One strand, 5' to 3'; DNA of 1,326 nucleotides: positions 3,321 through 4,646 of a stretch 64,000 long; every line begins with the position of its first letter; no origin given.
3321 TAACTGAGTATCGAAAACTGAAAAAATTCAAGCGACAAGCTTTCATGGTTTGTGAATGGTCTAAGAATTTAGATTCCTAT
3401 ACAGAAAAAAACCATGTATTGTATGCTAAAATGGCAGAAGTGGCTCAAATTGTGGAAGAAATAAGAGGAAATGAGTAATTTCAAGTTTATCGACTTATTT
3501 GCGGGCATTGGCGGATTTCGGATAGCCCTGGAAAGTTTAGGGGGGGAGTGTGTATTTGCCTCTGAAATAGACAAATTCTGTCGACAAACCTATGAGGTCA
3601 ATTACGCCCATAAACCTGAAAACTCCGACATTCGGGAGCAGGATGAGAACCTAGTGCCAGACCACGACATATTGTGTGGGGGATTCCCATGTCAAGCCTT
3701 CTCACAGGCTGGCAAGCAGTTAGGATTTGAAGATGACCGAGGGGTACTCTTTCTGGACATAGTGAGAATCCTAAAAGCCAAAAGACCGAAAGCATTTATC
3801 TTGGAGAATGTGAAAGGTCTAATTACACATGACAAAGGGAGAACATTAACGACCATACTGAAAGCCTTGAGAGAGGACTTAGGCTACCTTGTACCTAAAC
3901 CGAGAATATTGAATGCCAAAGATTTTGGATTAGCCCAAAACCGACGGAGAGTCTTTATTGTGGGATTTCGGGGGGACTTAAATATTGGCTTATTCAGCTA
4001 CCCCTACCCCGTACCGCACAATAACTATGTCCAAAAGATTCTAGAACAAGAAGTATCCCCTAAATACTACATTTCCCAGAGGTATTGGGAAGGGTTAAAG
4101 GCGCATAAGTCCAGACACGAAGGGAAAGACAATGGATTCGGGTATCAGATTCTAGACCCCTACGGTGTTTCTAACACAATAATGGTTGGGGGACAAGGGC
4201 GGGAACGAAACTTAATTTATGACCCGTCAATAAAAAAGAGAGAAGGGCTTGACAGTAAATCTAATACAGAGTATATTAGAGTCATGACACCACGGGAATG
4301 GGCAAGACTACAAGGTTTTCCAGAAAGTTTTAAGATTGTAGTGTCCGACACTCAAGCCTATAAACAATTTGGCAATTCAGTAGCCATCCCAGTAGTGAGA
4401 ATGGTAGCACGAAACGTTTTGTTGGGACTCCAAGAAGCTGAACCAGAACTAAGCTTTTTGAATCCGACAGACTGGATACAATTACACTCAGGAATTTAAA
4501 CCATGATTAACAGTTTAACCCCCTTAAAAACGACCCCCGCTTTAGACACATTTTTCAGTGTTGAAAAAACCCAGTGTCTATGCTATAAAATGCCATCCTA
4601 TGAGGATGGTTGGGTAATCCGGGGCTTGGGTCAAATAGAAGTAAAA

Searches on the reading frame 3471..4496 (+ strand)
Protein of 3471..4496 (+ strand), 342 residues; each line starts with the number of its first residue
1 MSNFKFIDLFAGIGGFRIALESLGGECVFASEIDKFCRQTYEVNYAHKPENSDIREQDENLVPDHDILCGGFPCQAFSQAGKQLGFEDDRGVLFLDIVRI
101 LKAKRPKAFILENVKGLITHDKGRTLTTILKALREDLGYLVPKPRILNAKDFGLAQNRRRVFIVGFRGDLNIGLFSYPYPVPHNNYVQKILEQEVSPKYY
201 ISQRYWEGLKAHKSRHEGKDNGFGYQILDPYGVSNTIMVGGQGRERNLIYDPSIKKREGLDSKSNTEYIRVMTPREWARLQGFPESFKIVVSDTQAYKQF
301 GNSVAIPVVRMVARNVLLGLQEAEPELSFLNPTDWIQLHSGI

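Call 48: search_protein_families(library=pfam, proteins=[window:3471-4496:+], max_evalue=0.001)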
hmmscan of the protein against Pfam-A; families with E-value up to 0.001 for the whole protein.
window:3471-4496:+ (342 aa): 1 family
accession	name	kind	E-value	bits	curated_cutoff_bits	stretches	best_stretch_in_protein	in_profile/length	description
PF00145.23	DNA_methylase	-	1.1e-97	327.8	22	1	4-316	1-322/324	C-5 cytosine-specific DNA methylase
